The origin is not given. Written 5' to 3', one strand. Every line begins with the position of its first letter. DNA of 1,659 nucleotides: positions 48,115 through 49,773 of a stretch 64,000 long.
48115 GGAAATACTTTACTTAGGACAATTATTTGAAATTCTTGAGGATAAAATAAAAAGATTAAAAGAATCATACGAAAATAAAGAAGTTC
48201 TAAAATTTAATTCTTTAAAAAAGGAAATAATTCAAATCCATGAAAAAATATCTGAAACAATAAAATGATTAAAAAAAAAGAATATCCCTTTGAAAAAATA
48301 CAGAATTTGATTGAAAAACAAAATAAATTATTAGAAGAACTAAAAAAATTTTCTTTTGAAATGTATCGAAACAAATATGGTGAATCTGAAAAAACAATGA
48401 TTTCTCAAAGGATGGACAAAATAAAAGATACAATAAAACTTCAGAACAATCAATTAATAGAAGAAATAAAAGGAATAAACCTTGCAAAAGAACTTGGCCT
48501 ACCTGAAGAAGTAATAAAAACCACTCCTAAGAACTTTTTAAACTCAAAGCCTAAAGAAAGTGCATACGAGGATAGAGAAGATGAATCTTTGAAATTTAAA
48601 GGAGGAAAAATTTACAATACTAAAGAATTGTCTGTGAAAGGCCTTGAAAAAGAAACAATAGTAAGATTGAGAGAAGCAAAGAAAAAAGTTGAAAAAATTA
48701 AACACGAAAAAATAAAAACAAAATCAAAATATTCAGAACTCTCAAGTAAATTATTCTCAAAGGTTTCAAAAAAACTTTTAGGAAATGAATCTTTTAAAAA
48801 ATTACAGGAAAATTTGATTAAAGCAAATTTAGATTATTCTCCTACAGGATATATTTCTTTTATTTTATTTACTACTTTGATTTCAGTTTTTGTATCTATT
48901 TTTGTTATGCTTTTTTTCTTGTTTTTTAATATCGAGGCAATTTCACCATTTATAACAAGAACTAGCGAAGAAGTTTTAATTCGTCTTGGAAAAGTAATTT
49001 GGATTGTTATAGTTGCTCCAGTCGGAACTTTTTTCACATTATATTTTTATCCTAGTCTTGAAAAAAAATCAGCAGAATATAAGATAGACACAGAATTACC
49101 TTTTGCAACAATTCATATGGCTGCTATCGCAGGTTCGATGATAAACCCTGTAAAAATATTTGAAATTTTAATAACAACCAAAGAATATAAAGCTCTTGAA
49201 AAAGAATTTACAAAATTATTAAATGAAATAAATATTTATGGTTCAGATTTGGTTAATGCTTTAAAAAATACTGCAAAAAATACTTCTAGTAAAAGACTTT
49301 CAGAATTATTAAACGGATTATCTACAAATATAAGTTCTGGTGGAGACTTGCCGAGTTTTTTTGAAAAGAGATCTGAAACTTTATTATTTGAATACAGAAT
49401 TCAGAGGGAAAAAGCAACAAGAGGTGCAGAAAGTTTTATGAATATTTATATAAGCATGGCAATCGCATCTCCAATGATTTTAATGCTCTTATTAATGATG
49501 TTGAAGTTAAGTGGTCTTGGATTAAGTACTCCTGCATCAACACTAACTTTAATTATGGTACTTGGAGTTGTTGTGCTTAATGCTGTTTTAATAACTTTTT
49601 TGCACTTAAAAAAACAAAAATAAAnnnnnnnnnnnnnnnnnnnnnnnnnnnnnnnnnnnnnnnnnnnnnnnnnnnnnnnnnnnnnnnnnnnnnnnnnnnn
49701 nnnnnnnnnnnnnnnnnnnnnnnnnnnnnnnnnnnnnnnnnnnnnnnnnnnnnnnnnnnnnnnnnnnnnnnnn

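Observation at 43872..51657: Archaeal type IV pilus locus with four pilin-like genes, one FlaI/PilB-type ATPase and a membrane platform split into two genes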

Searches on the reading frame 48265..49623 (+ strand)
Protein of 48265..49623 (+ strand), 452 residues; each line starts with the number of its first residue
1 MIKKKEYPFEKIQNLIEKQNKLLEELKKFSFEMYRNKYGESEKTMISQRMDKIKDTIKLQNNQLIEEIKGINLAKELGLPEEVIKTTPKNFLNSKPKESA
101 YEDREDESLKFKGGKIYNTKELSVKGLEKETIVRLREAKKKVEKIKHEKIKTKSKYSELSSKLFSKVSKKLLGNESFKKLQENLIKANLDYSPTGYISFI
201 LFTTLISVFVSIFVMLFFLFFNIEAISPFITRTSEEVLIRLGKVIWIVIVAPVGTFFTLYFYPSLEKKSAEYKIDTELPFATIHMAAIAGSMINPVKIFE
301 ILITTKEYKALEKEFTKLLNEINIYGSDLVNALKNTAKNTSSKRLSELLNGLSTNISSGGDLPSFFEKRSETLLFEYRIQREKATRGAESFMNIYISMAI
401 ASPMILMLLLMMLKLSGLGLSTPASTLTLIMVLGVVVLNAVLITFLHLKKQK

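Call 3: search_protein_families(library=pfam, proteins=[window:48265-49623:+], max_evalue=1)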
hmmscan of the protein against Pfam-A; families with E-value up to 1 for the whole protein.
window:48265-49623:+ (452 aa): 4 families
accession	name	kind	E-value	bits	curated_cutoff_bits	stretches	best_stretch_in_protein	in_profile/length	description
PF00482.28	T2SSF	-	2.4e-13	50.6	25.2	1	284-409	4-124/125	Type II secretion system (T2SS), protein F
PF22327.2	Nudt16-like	-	0.11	12.9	27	1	104-188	30-111/161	U8 snoRNA-decapping enzyme-like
PF07332.16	Phage_holin_3_6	-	0.38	11.3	28.4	1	363-450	12-96/116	Putative Actinobacterial Holin-X, holin superfamily III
PF22481.1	DUF6985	-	0.93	10.4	24.5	0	6-57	41-97/148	Domain of unknown function (DUF6985)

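Call 4: search_protein_families(library=ncbifam, proteins=[window:48265-49623:+], max_evalue=1)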
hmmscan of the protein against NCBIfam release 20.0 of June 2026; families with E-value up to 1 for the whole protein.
window:48265-49623:+ (452 aa): 6 families
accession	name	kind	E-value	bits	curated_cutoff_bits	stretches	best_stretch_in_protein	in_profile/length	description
NF004704.2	PRK06041.1-2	equivalog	3.5e-21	75.5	550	1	238-444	38-241/555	archaellar assembly protein ArlJ/FlaJ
NF004705.1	PRK06041.1-3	equivalog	4.9e-16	58.7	400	1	273-446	2-171/465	archaellar assembly protein ArlJ/FlaJ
NF004703.2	PRK06041.1-1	equivalog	3.1e-13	48.9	570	1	266-437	28-198/525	archaellar assembly protein ArlJ/FlaJ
NF046075.1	UpsF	equivalog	3.5e-08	32.6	400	1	182-431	28-243/484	membrane pilin protein UpsF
NF053673.1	bindosome_BasF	exception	8.7e-07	27.9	1300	1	238-411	165-338/656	bindosome assembly system membrane anchoring protein BasF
NF008588.0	PRK11553.1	subfamily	0.065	12.2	299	1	30-87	210-265/319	aliphatic sulfonate ABC transporter substrate-binding protein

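Call 25: search_solved_structures(query=window:48265-49620:+, max_evalue=1)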
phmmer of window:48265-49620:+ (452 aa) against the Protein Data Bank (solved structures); distinct sequences matched with E-value up to 1: 0.

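Call 35: find_homologous_proteins(query=window:48265-49620:+)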
Query window:48265-49620:+ (452 aa): 965 proteins with E <= 0.001 among 8000 candidates; the best 120 are listed.
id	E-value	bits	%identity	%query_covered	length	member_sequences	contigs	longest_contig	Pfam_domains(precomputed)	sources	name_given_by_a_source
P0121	5.8e-278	939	100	100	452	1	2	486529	PF00482.29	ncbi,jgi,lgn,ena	ncbi:MAG: type II secretion system F family protein [Candidatus Pacearchaeota archaeon]|jgi:hypothet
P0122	1.3e-176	606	63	100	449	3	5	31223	PF00482.29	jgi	jgi:archaeal flagellar protein FlaJ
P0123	1.4e-175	602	63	100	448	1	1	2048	PF00482.29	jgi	-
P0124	1.9e-175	602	63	100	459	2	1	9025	PF00482.29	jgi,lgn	-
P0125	1.0e-170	586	62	100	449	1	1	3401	PF00482.29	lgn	-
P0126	9.1e-168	577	62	100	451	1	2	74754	PF00482.29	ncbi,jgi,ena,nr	ncbi:hypothetical protein B6U91_01910 [Candidatus Pacearchaeota archaeon ex4484_71]|nr:MAG: hypothet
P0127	1.5e-161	556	61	100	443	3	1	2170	PF00482.29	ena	-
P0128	2.7e-159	549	59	98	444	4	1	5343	PF00482.29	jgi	-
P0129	2.5e-155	536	58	100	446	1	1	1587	PF00482.29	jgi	-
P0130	3.3e-154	532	59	100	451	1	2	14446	PF00482.29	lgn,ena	-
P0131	8.8e-154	530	57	100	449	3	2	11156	PF00482.29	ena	-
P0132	1.1e-153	530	58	100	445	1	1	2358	PF00482.29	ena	-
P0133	1.7e-153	529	57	100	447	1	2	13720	PF00482.29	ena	-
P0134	4.1e-153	528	57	99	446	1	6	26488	PF00482.29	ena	-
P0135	5.2e-153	528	57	99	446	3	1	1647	PF00482.29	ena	-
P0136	7.8e-153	527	56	99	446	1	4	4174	PF00482.29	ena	-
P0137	1.1e-152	527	56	100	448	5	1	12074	PF00482.29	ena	-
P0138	2.5e-149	516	58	99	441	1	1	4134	PF00482.29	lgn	-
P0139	3.5e-149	515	57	100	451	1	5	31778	PF00482.29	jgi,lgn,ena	-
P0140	6.5e-149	514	54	99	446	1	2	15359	PF00482.29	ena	-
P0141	1.2e-148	514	57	100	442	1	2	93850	PF00482.29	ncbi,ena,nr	ncbi:MAG: type II secretion system F family protein [Nanoarchaeota archaeon]|nr:type II secretion sy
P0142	7.1e-142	491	54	100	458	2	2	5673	PF00482.29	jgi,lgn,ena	-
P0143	7.2e-142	491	54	100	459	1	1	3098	PF00482.29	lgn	-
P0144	4.8e-138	479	53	100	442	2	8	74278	PF00482.29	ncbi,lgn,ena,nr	ncbi:hypothetical protein HOD29_01965 [archaeon]|nr:hypothetical protein [archaeon]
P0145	7.8e-137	475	54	99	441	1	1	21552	PF00482.29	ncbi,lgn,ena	-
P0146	4.2e-133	462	52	99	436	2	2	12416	PF00482.29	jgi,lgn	jgi:flagellar protein FlaJ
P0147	2.7e-132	460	52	100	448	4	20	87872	PF00482.29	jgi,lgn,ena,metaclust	jgi:hypothetical protein|metaclust:\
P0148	1.0e-131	458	61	77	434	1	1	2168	PF00482.29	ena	-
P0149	1.1e-131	458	52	100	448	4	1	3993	PF00482.29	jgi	jgi:heme/copper-type cytochrome/quinol oxidase subunit 4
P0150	1.2e-131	458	51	100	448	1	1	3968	PF00482.29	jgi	jgi:hypothetical protein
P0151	1.4e-131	457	53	100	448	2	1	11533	PF00482.29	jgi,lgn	-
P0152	5.9e-131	455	58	83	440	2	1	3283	PF00482.29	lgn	-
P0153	1.5e-130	454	50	100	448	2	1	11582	PF00482.29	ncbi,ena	-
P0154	1.8e-130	454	51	98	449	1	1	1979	PF00482.29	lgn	-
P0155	2.5e-130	453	50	100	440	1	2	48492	PF00482.29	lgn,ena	-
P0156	2.9e-130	453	51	99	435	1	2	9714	PF00482.29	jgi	jgi:flagellar protein FlaJ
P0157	2.3e-129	450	50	99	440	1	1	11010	PF00482.29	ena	-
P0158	3.3e-129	450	61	75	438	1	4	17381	PF00482.29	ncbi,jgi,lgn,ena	-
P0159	4.2e-129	449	51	99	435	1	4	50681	PF00482.29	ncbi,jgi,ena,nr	ncbi:MAG TPA: type II secretion system F family protein [Candidatus Nanoarchaeia archaeon]|nr:type I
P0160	1.1e-128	448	49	98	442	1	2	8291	PF00482.29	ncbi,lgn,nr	ncbi:type II secretion system F family protein [Candidatus Woesearchaeota archaeon]|nr:type II secre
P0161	3.3e-128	446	50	100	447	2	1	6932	PF00482.29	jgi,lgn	jgi:hypothetical protein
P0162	4.6e-128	446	61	75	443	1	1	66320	PF00482.29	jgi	jgi:pilus assembly protein TadC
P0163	5.0e-128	446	51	99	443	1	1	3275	PF00482.29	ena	-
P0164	6.1e-128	445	73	62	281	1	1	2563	PF00482.29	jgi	-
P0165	1.1e-127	445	50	98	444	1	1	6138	PF00482.29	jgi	-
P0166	2.1e-127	444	49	95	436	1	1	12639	PF00482.29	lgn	-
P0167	3.0e-127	443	48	100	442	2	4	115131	PF00482.29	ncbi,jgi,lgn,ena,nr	ncbi:hypothetical protein GW931_00480 [archaeon]|nr:hypothetical protein [archaeon]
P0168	5.2e-127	442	58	78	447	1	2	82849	PF00482.29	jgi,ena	-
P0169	6.1e-127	442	51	99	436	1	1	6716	PF00482.29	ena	-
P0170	9.2e-127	442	50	99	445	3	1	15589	PF00482.29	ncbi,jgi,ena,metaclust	metaclust:\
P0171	9.3e-127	441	50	98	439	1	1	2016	PF00482.29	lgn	-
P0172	1.4e-126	441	51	99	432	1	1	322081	PF00482.29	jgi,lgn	jgi:flagellar protein FlaJ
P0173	4.1e-126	439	53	97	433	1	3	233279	PF00482.29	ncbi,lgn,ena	-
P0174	6.0e-126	439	48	99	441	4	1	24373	PF00482.29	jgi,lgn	-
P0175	1.4e-125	438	49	98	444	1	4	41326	PF00482.29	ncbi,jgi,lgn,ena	-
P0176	1.7e-125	437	50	99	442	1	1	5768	PF00482.29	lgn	-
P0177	1.7e-125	437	52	99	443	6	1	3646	PF00482.29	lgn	-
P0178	1.9e-125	437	48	98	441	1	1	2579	PF00482.29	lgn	-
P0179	3.9e-125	436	49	99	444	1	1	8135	PF00482.29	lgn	-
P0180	1.9e-124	434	51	100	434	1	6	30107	PF00482.29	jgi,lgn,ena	jgi:archaeal flagellar protein FlaJ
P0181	2.7e-124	433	56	77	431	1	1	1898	PF00482.29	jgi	jgi:flagellar protein FlaJ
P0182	1.5e-123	431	48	100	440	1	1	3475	PF00482.29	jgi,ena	-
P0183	2.7e-123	430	59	77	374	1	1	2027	PF00482.29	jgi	jgi:flagellar protein FlaJ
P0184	4.7e-123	429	56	79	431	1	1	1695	PF00482.29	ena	-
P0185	5.4e-123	429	57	77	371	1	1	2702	PF00482.29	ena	-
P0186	1.6e-122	428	48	98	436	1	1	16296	PF00482.29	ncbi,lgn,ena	-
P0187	3.4e-122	426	51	98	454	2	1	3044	PF00482.29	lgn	-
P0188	3.6e-122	426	49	97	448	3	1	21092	PF20990.3,PF00482.29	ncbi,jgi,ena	-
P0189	9.2e-122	425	49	98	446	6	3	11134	PF20990.3,PF00482.29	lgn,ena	-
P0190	2.3e-121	424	50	98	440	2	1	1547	PF00482.29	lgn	-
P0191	1.6e-120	421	51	99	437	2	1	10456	PF00482.29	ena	-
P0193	9.9e-120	418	56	77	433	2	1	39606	PF00482.29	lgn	-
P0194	1.5e-119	418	58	77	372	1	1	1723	PF00482.29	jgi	jgi:flagellar protein FlaJ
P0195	1.8e-119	418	49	98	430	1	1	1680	PF00482.29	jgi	-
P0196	1.8e-119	418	54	77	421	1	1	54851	PF00482.29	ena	-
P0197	1.8e-119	417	56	77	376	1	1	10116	PF00482.29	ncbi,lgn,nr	ncbi:MAG: type II secretion system F family protein [Nanoarchaeota archaeon]|nr:type II secretion sy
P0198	2.0e-119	417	49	93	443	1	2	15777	PF00482.29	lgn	-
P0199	2.3e-119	417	46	98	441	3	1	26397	PF00482.29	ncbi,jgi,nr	ncbi:MAG: type II secretion system F family protein [Nanoarchaeota archaeon]|jgi:Flp pilus assembly 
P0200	2.8e-119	417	48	100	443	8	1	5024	PF00482.29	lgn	-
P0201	3.7e-119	416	51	97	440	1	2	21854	PF00482.29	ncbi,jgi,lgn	-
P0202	6.0e-119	416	47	98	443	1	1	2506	PF00482.29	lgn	-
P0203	9.6e-119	415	49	99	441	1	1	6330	PF00482.29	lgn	-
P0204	2.6e-118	414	50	99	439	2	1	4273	PF00482.29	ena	-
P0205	2.8e-118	414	51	98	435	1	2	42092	PF00482.29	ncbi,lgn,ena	-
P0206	3.1e-118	413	52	89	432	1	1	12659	PF00482.29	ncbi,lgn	-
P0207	4.7e-118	413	48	96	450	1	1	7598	PF00482.29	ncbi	-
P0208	6.7e-118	412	49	98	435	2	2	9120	PF00482.29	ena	-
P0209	8.3e-118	412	50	95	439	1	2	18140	PF00482.29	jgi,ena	-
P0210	1.0e-117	412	48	98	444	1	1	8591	PF00482.29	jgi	-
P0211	1.1e-117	412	50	98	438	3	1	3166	PF00482.29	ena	-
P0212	1.2e-117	412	50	96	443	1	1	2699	PF00482.29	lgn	-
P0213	1.2e-117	411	47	100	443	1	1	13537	PF00482.29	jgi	-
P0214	2.3e-117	411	48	99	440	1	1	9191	PF00482.29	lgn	-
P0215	2.4e-117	411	46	98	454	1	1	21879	PF00482.29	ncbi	ncbi:type II secretion system F family protein [Nanoarchaeota archaeon]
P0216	2.6e-117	410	50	98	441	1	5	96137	PF00482.29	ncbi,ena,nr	ncbi:type II secretion system F family protein [Candidatus Pacearchaeota archaeon]|nr:type II secret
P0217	3.3e-117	410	49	100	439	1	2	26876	PF00482.29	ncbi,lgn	-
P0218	3.4e-117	410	50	93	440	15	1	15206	PF00482.29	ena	-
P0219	4.6e-117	410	50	98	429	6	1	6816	PF00482.29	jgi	jgi:flagellar protein FlaJ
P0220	5.3e-117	409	50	99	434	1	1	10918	PF00482.29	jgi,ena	-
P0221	6.3e-117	409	49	98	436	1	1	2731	PF00482.29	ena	-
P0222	9.1e-117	409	59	73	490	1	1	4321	PF00482.29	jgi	-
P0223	1.0e-116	408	49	98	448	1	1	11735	PF00482.29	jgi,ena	-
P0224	1.1e-116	408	50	98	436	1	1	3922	PF00482.29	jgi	jgi:flagellar protein FlaJ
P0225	1.3e-116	408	48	99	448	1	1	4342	PF00482.29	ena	-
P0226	1.4e-116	408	48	99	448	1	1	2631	PF00482.29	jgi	-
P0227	1.4e-116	408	47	100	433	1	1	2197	PF00482.29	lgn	-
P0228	2.1e-116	407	46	97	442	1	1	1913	PF00482.29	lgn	-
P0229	2.2e-116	407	50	98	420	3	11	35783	PF00482.29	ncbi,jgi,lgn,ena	-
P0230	2.2e-116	407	47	97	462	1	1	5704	PF00482.29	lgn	-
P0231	2.4e-116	407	49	100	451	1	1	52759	PF00482.29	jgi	-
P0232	2.7e-116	407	54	78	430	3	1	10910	PF00482.29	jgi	jgi:pilus assembly protein TadC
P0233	2.8e-116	407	49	99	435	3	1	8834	PF00482.29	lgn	-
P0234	3.6e-116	407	47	98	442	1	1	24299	PF00482.29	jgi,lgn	-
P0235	3.9e-116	407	48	90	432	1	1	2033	PF00482.29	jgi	jgi:hypothetical protein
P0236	6.8e-116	406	48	98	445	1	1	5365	PF00482.29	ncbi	-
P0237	8.8e-116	405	50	98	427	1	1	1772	PF00482.29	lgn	-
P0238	9.1e-116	405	50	99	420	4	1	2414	PF00482.29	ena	-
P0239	9.2e-116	405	56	77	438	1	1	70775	PF00482.29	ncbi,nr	ncbi:MAG: type II secretion system F family protein [Nanoarchaeota archaeon]|nr:type II secretion sy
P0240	1.0e-115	405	48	99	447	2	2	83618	PF00482.29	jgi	jgi:hypothetical protein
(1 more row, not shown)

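Call 59: predict_structure(alignment_id=A3)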
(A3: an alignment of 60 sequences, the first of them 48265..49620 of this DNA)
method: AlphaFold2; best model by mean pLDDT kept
length: 452 residues; sequences in the alignment: 60
mean_pLDDT: 82.5   pTM: 0.60
mean pLDDT of the five models: 82.5, 81.1, 80.5, 79.5, 79.1
residues with pLDDT >= 90: 213; 70-90: 162; 50-70: 33; < 50: 44
segments of 3 or more residues with pLDDT < 50: 1-4, 75-112
pLDDT, mean of each block of 10 residues (from residue 1): 57 91 93 80 88 94 86 51 36 34 36 51 63 80 65 78 90 87 91 91 96 95 85 90 95 96 94 96 94 90 94 95 87 95 97 95 96 96 90 86 88 81 82 86 79 58
secondary structure, 60 per line:
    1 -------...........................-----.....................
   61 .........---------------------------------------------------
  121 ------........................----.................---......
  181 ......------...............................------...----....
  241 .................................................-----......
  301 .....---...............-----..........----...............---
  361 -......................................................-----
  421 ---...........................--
elements in order: H8-34 H40-69 H127-150 H155-171 H175-186 H193-220 E221-223 E230-232 H237-289 H295-305 H309-323 H329-338 H343-357 H362-415 H424-450

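Call 64: fold_search(model_id=the predicted structure, library=pdb)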
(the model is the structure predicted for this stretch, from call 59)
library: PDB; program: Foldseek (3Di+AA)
matches with E <= 10: 87; with E <= 0.001: 0
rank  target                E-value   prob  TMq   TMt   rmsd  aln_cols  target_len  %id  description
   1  5nbg_A                2.1e-01  1.00  0.20  0.73   3.2       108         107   11  Structure of the cytoplasmic domain I of OutF in the D. dadantii type II secretion system (released 2018-03-21)
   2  2vmb_A                2.1e-01  1.00  0.21  0.68   3.3       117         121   14  The three-dimensional structure of the cytoplasmic domains of EpsF from the Type 2 Secretion System of Vibrio cholerae (released 2009-02-10)
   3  2whn_A                2.8e-01  1.00  0.20  0.70   2.8       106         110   17  N-terminal domain from the PilC type IV pilus biogenesis protein (released 2010-05-19)
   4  2vma_A                2.8e-01  1.00  0.22  0.69   3.3       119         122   13  The three-dimensional structure of the cytoplasmic domains of EpsF from the Type 2 Secretion System of Vibrio cholerae (released 2009-02-10)
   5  5nbg_B                2.9e-01  1.00  0.20  0.69   3.6       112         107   13  Structure of the cytoplasmic domain I of OutF in the D. dadantii type II secretion system (released 2018-03-21)
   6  3c1q_A                3.4e-01  1.00  0.20  0.68   3.1       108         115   12  The three-dimensional structure of the cytoplasmic domains of EpsF from the Type 2 Secretion System of Vibrio cholerae (released 2009-02-03)
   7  3c1q_B                4.3e-01  0.99  0.20  0.66   3.7       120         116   13  The three-dimensional structure of the cytoplasmic domains of EpsF from the Type 2 Secretion System of Vibrio cholerae (released 2009-02-03)
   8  2vmb_B                4.8e-01  0.99  0.21  0.69   3.5       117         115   14  The three-dimensional structure of the cytoplasmic domains of EpsF from the Type 2 Secretion System of Vibrio cholerae (released 2009-02-10)
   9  3jc8_Ca               5.0e-01  0.25  0.14  0.18  20.2       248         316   11  Architectural model of the type IVa pilus machine in a piliated state (released 2016-03-16)
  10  2vma_B                6.0e-01  0.99  0.21  0.69   3.6       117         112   14  The three-dimensional structure of the cytoplasmic domains of EpsF from the Type 2 Secretion System of Vibrio cholerae (released 2009-02-10)
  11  2whn_B                1.1e+00  0.98  0.19  0.72   2.9       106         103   16  N-terminal domain from the PilC type IV pilus biogenesis protein (released 2010-05-19)
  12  4ib4                  1.4e+00  0.15  0.17  0.20  14.4       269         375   16  Crystal structure of the chimeric protein of 5-HT2B-BRIL in complex with ergotamine (released 2013-03-13)
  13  9lyq_B                2.5e+00  0.06  0.08  0.04  23.4       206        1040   18  Structure of RND efflux pump MdtB (released 2025-12-10)
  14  6dlm_B                2.7e+00  0.99  0.14  0.76   2.0        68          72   22  DHD127 (released 2018-12-19)
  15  6drz                  2.7e+00  0.11  0.17  0.19  12.9       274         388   12  Structural Determinants of Activation and Biased Agonism at the 5-HT2B Receptor (released 2018-08-29)
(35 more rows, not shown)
